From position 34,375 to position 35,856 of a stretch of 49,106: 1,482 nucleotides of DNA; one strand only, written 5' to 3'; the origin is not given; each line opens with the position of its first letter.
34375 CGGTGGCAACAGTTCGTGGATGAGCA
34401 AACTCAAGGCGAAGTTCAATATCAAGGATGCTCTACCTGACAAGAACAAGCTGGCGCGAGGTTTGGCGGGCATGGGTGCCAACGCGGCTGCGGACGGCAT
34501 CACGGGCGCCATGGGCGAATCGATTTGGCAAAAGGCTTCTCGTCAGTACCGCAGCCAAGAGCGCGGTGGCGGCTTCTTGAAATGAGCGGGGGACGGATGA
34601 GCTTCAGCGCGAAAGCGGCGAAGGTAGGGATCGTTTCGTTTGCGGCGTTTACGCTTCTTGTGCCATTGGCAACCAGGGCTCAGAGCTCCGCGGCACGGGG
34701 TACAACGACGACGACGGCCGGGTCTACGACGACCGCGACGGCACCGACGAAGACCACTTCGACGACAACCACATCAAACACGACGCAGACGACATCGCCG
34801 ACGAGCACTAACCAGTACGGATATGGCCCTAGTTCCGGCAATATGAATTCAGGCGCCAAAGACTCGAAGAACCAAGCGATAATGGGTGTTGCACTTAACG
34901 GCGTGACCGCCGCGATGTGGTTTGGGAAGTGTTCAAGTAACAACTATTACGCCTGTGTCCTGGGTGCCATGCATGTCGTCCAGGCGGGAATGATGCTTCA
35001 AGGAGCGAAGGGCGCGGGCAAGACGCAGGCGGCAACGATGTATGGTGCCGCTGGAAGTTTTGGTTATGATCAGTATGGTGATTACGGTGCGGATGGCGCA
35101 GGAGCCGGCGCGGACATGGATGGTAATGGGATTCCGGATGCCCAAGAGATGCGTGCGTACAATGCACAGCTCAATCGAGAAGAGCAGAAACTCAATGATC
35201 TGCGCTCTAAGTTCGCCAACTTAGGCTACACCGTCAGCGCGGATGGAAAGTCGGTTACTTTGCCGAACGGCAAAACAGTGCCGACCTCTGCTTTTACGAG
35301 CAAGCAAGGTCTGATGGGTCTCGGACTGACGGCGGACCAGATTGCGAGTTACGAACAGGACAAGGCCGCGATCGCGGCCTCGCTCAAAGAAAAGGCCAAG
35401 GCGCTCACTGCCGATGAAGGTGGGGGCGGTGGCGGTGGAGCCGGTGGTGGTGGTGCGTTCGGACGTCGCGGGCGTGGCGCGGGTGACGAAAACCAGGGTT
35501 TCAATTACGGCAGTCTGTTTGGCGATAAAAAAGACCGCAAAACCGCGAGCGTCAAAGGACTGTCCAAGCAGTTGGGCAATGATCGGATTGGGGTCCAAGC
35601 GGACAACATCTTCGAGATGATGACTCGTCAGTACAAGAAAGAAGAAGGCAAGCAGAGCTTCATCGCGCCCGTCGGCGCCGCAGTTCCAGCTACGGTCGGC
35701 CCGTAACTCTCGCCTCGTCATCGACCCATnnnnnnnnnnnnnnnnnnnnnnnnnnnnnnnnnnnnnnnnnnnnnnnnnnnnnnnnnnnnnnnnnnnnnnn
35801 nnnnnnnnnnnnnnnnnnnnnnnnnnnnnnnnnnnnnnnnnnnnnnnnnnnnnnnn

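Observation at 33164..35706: Two adjacent paralogous secreted poly-glycine proteins sharing a C-terminal I[WF]xxxxRQY[RK] module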

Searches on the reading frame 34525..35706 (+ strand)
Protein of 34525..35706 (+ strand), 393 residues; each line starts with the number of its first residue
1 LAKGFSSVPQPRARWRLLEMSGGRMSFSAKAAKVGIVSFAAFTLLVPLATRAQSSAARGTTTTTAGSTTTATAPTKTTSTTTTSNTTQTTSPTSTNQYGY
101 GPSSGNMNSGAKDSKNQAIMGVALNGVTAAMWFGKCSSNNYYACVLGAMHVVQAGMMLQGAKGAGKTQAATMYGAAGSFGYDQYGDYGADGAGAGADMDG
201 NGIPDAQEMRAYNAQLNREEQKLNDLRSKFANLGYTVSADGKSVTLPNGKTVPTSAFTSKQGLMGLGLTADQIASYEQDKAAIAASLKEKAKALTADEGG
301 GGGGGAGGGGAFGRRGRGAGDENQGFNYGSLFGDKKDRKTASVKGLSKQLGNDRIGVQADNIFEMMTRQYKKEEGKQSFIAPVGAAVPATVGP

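Call 3: search_protein_families(library=pfam, proteins=[window:34525-35706:+], max_evalue=0.1)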
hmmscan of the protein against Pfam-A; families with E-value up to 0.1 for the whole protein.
window:34525-35706:+ (393 aa): 1 family
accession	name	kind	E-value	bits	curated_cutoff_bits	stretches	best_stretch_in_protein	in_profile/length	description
PF21827.1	New_glue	-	0.00057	20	31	1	49-96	15-66/94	New glue protein family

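Call 9: find_homologous_proteins(query=window:34597-35706:+)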
Query window:34597-35706:+ (369 aa): 10 proteins with E <= 0.001 among 8000 candidates.
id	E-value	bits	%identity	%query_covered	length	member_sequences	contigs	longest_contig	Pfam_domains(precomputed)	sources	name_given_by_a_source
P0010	3.8e-171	587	100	74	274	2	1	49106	-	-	-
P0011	4.2e-92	327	51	99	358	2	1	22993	-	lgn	-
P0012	2.7e-85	305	51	89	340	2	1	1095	-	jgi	-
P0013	1.6e-80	289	45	95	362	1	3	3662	-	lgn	-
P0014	2.8e-23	101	36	73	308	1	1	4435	-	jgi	jgi:hypothetical protein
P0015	1.7e-22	99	34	43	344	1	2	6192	-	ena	-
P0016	2.8e-22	98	51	12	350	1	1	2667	-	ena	-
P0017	5.7e-17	80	33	43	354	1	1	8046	-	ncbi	-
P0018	5.9e-9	54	32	43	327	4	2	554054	-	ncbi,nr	ncbi:MAG: hypothetical protein H6624_17530 [Bdellovibrionaceae bacterium]|nr:hypothetical protein [B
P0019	1.1e-6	47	35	37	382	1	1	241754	-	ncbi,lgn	-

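Call 16: search_protein_families(library=ncbifam, proteins=[window:34597-35706:+, P0018, P0019], max_evalue=0.1)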
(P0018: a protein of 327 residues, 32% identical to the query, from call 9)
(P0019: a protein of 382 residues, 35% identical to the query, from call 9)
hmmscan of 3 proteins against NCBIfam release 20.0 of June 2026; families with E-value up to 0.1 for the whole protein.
window:34597-35706:+ (369 aa): 0 families

P0018 (327 aa): 0 families

P0019 (382 aa): 1 family
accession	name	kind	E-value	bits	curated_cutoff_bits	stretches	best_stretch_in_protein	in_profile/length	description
NF053625.1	SerKinSerKArch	equivalog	0.064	12.4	380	0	35-77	148-190/244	ADP-dependent L-serine kinase SerK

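Call 19: find_encoding_contigs(protein=P0018, flank=8000, max_places=2)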
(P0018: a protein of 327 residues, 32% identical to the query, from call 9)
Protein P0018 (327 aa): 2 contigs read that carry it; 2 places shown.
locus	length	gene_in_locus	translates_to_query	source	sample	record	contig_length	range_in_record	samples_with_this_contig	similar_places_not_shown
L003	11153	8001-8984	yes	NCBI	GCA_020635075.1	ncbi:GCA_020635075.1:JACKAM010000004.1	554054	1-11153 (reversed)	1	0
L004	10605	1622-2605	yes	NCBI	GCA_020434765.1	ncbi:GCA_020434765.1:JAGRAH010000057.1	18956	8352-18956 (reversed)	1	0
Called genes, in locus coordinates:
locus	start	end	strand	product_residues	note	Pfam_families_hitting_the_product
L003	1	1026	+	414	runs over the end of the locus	-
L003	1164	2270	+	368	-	PF00326:Peptidase_S9 (faint), PF01738:DLH (faint), PF07859:Abhydrolase_3 (faint)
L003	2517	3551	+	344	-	-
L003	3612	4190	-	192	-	PF13561:adh_short_C2 (weak)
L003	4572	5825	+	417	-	PF04055:Radical_SAM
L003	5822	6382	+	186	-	-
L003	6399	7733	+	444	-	-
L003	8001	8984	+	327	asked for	-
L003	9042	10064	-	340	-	PF00483:NTP_transferase, PF12804:NTP_transf_3, PF00132:Hexapep (faint), PF25084:LbH_EIF2B (weak)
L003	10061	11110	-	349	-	PF01636:APH, PF02958:EcKL (weak)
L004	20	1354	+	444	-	-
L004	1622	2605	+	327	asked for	-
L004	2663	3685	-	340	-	PF00483:NTP_transferase, PF12804:NTP_transf_3, PF00132:Hexapep (faint), PF25084:LbH_EIF2B (weak)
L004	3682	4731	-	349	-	PF01636:APH, PF02958:EcKL (weak)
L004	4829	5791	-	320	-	-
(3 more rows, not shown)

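Call 29: find_related_loci(query=A2, collection=genome_contigs, flank=10000)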
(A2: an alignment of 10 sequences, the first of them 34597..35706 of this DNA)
Query A2 (369 aa) in genome_contigs; peptide patterns used: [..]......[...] (x = any residue, [..] = any of these).
56 stretches matched a pattern; 16 encode a relative of the query (tblastn E <= 1e-3); 16 distinct loci.
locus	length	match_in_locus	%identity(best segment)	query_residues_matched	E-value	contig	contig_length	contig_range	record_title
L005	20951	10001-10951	51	29-356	9e-85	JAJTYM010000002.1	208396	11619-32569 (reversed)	MAG: Bdellovibrionaceae bacterium isolate DTUPRO1 2-Genome15, whole genome shotgun sequence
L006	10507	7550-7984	37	203-356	2e-20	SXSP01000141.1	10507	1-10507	MAG: Bdellovibrionales bacterium isolate F1-140-MAGs087 F1-140__c162909, whole genome shotgun sequence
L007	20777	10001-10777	28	96-356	6e-16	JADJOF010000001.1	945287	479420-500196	MAG: Bdellovibrionales bacterium isolate Fred_18-Q3-R57-64_BAT3C.339 tig00003056-10-9446210, whole genome shotgun sequen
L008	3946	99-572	32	199-356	9e-16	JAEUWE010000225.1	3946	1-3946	MAG: Bdellovibrionaceae bacterium isolate new MAG-399 k141_3276566, whole genome shotgun sequence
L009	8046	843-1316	33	199-356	1e-13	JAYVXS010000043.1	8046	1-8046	MAG: Bdellovibrionales bacterium isolate GL85_DN_metabat_86 GL85_DN_metabat_86_42, whole genome shotgun sequence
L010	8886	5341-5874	29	171-356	8e-13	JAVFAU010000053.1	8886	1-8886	MAG: Bdellovibrionales bacterium isolate BF4_99 NODE_26275_length_8886_cov_2.634547_Biofilm4, whole genome shotgun seque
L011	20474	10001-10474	33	199-356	2e-12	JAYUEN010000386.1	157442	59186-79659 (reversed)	MAG: Bdellovibrionales bacterium isolate GFS_7509 GFS_7509_385, whole genome shotgun sequence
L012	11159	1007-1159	55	311-360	2e-11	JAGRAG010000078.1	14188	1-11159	MAG: Bdellovibrionales bacterium isolate HKST-UBA12 2015-01-06_1_(paired)_contig_317822, whole genome shotgun sequence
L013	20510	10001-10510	27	200-358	1e-10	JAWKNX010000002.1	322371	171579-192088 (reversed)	MAG: Bdellovibrionales bacterium isolate ABC2.29 ABC2.29.fa-2, whole genome shotgun sequence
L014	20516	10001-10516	26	201-359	2e-10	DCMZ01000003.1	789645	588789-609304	MAG TPA_asm: Bdellovibrionaceae bacterium UBA1609 UBA1609_contig_2549, whole genome shotgun sequence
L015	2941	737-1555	29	89-353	1e-9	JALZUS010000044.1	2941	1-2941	MAG: Bdellovibrionales bacterium isolate g2_MAG_00005 g2_MAG_00005_000000000044, whole genome shotgun sequence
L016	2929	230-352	51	318-358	5e-9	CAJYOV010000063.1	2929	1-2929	MAG: Bdellovibrionaceae bacterium isolate S3C979_SP92 genome assembly, contig: S3Ck127_135847, whole genome shotgun sequ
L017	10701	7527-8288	31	102-356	6e-12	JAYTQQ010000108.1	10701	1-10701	MAG: Bdellovibrionales bacterium isolate GFS_4694 GFS_4694_107, whole genome shotgun sequence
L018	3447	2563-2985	34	213-356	3e-7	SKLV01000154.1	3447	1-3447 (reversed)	MAG: Bdellovibrionales bacterium isolate CSSed162cmA_222 CSSed16-2cmA-159898, whole genome shotgun sequence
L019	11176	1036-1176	40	311-356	1e-5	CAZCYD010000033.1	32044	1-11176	MAG TPA_asm: uncultured Pseudobdellovibrionaceae bacterium isolate binchicken_co350_57 genome assembly, contig: NODE_192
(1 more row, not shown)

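Call 43: predict_structure(alignment_id=A2)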
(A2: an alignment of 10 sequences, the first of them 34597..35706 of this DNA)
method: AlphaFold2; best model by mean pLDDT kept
length: 369 residues; sequences in the alignment: 10
mean_pLDDT: 53.9   pTM: 0.43
mean pLDDT of the five models: 53.9, 51.0, 51.0, 48.9, 45.8
residues with pLDDT >= 90: 18; 70-90: 108; 50-70: 23; < 50: 220
segments of 3 or more residues with pLDDT < 50: 1-85, 142-180, 273-326, 328-369
pLDDT, mean of each block of 10 residues (from residue 1): 37 33 30 30 31 28 28 29 52 75 86 86 87 75 39 32 33 38 69 84 90 87 90 87 88 83 70 42 30 33 39 39 41 41 46 43 43
secondary structure, 60 per line:
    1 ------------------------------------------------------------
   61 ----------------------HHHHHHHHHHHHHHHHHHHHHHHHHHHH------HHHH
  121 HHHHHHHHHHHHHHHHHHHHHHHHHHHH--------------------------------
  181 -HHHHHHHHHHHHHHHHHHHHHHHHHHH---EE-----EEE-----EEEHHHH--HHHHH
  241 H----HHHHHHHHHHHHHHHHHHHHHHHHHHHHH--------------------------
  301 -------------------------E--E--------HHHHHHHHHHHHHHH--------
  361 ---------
elements in order: H83-110 H117-148 H182-208 E219-221 E227-229 H230-233 H236-241 H246-274 H338-352

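Call 49: fold_search(model_id=the predicted structure, library=pdb)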
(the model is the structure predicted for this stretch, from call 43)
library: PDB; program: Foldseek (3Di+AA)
matches with E <= 10: 18; with E <= 0.001: 0
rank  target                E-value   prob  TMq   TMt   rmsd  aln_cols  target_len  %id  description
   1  3l8r_A                1.3e+00  0.35  0.17  0.47   7.9       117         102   11  The crystal structure of PtcA from S. mutans (released 2010-01-12)
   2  1wcr_A                4.7e+00  0.20  0.20  0.59   4.9       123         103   10  Trimeric Structure of the Enzyme IIA from Escherichia coli Phosphotransferase System Specific for N,N'-Diacetylchitobi (released 2005-01-19)
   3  8to0_b                4.7e+00  0.09  0.15  0.27  11.3       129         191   10  48-nm repeating structure of doublets from mouse sperm flagella (released 2023-11-01)
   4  6h2f_A                5.5e+00  0.04  0.09  0.10  22.4       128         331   13  Structure of the pre-pore AhlB of the tripartite alpha-pore forming toxin, AHL, from Aeromonas hydrophila. (released 2019-07-10)
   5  7jpv_E                5.9e+00  0.10  0.19  0.40   6.4       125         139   11  Rabbit Cav1.1 in the presence of 1 micromolar (S)-(-)-Bay K8644 in nanodiscs at 3.4 Angstrom resolution (released 2020-11-18)
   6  7ung_B0               5.9e+00  0.06  0.14  0.25  11.7       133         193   10  48-nm repeat of the human respiratory doublet microtubule (released 2022-10-05)
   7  4p1n_B                6.2e+00  0.15  0.21  0.34   4.8       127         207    9  Crystal structure of Atg1-Atg13 complex (released 2014-05-07)
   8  3onj                  7.4e+00  0.07  0.14  0.39   7.1       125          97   10  Crystal structure of yeast Vti1p_Habc domain (released 2011-07-20)
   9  1e2a_A                7.4e+00  0.06  0.16  0.41   8.1       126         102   11  ENZYME IIA FROM THE LACTOSE SPECIFIC PTS FROM LACTOCOCCUS LACTIS (released 1998-04-29)
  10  3onl_C                7.8e+00  0.08  0.17  0.45   5.2       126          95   12  yeast Ent3_ENTH-Vti1p_Habc complex structure (released 2011-07-20)
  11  2wwv_MODEL_1_A        8.3e+00  0.11  0.19  0.56   7.2       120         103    9  NMR structure of the IIAchitobiose-IIBchitobiose complex of the N,N'- diacetylchitoboise brance of the E. coli (released 2009-12-08)
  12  9lgo_I                8.3e+00  0.08  0.18  0.35   9.9       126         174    9  Cryo-EM structure of the SPATA5-SPATA5L1-CINP-C1orf109 complex (released 2025-04-23)
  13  2fup                  8.8e+00  0.09  0.20  0.47   6.5       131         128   12  Crystal structure of a putative flagella synthesis protein flgn (pa3352) from pseudomonas aeruginosa at 1.48 A resolutio (released 2006-02-28)
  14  1s94_B                8.8e+00  0.06  0.15  0.40   7.3       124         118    7  Crystal structure of the Habc domain of neuronal syntaxin from the squid Loligo pealei (released 2004-05-11)
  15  5ijp                  8.8e+00  0.05  0.15  0.29   8.3       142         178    8  Crystal structure of the SPX domain of Chaetomium thermophilum Vtc4 in complex with inositol hexakisphosphate (InsP6). (released 2016-04-27)
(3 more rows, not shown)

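Call 79: search_protein_families(library=pfam, proteins=[L011:3125-4222:+, L011:4219-5040:+, L011:5055-6143:+, L011:6239-7183:-, L011:10904-11623:+, L011:11607-12245:-, L017:4523-5500:-, L017:8747-9451:+, L007:7147-7935:-, L007:4041-5375:-], max_evalue=0.001)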
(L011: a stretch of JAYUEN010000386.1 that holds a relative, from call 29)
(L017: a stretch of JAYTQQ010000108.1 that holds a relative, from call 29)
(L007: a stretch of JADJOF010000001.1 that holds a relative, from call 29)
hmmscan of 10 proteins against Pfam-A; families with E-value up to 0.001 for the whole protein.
L011:3125-4222:+ (365 aa): 3 families
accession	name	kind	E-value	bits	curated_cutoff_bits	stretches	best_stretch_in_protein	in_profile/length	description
PF13527.13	Acetyltransf_9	-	4.3e-12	46.6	25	1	46-132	40-126/127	Acetyltransferase (GNAT) domain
PF00583.31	Acetyltransf_1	-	3.2e-07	31.1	20.7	1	52-130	38-116/116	Acetyltransferase (GNAT) family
PF13508.13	Acetyltransf_7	-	4.4e-07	30.6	27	1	72-131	28-83/84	Acetyltransferase (GNAT) domain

L011:4219-5040:+ (273 aa): 0 families

L011:5055-6143:+ (362 aa): 7 families
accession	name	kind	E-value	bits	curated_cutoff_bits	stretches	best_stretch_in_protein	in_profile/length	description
PF07478.18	Dala_Dala_lig_C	-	2.2e-72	243.3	24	1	147-348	1-204/204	D-ala D-ala ligase C-terminus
PF01820.27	Dala_Dala_lig_N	-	5.9e-32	111.2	34.6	1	6-129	2-120/121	D-ala D-ala ligase N-terminus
PF02222.28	ATP-grasp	-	1.1e-09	38.6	27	1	147-317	2-160/179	ATP-grasp domain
PF02786.22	CPSase_L_D2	-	6e-06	26.4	19.8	1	140-318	1-178/211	Carbamoyl-phosphate synthase L chain, ATP binding domain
PF14397.11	ATPgrasp_ST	-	0.00023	20.9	31.4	0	280-325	216-261/278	Sugar-transfer associated ATP-grasp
PF08443.16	RimK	-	0.00029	20.9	21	0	140-331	3-178/188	RimK-like ATP-grasp domain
PF13535.11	ATP-grasp_4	-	0.00042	20.4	27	0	179-211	2-34/160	ATP-grasp domain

L011:6239-7183:- (314 aa): 0 families

L011:10904-11623:+ (239 aa): 1 family
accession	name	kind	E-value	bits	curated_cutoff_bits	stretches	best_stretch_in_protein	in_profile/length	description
PF03167.25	UDG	-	2.2e-16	60.7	24.3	1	68-224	5-139/141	Uracil DNA glycosylase superfamily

L011:11607-12245:- (212 aa): 1 family
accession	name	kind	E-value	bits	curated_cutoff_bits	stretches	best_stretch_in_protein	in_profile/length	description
PF01797.21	Y1_Tnp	-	3e-08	34.2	23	1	38-104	29-96/121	Transposase IS200 like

L017:4523-5500:- (325 aa): 1 family
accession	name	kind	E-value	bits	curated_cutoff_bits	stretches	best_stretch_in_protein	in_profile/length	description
PF00089.32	Trypsin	-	8.9e-11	42.5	20.6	1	69-284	15-199/220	Trypsin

L017:8747-9451:+ (234 aa): 1 family
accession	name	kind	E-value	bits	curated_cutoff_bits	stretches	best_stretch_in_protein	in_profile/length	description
PF03167.25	UDG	-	1.4e-18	67.7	24.3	1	63-222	5-141/141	Uracil DNA glycosylase superfamily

L007:7147-7935:- (262 aa): 0 families

L007:4041-5375:- (444 aa): 3 families
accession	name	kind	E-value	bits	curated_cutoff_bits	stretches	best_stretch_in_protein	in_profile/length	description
PF00591.27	Glycos_transf_3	-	2.2e-47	162.3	27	1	79-315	4-253/253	Glycosyl transferase family, a/b domain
PF02885.22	Glycos_trans_3N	-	7e-22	77.4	26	1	7-68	2-63/63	Glycosyl transferase family, helical bundle domain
PF07831.19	PYNP_C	-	1e-15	57.6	27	1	348-417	1-72/75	Pyrimidine nucleoside phosphorylase C-terminal domain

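Call 92: find_encoding_contigs(protein=P0019, flank=8000, max_places=2)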
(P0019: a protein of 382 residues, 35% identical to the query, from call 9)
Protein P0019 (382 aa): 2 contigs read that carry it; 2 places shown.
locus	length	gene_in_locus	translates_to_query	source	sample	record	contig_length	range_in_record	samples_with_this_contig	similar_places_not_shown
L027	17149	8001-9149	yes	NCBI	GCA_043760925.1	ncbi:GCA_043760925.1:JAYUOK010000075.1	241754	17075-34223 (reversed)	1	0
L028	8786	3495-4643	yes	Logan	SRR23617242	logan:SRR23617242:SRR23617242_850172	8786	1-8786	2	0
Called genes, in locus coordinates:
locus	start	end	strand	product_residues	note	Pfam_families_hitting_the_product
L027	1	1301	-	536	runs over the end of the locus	PF00581:Rhodanese (faint)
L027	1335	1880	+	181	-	-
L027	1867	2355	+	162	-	-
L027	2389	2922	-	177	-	PF00085:Thioredoxin (weak)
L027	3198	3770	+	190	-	-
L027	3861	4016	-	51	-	-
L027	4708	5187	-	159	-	-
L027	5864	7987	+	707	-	-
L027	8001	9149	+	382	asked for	-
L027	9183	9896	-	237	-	-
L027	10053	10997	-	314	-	PF00483:NTP_transferase, PF12804:NTP_transf_3 (weak)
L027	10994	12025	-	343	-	PF01636:APH, PF02958:EcKL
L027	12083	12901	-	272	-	-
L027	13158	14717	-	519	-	PF00158:Sigma54_activat, PF14532:Sigma54_activ_2, PF07724:AAA_2 (weak), PF07728:AAA_5, PF25601:AAA_lid_14, PF02954:HTH_8, PF18024:HTH_50 (weak)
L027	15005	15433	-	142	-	-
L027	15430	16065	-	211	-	PF22322:DUF6973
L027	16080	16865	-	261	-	PF00149:Metallophos, PF12850:Metallophos_2 (weak)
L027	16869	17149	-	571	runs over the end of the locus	PF00664:ABC_membrane, PF02463:SMC_N (weak), PF03193:RsgA_GTPase (weak), PF00005:ABC_tran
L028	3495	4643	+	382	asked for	-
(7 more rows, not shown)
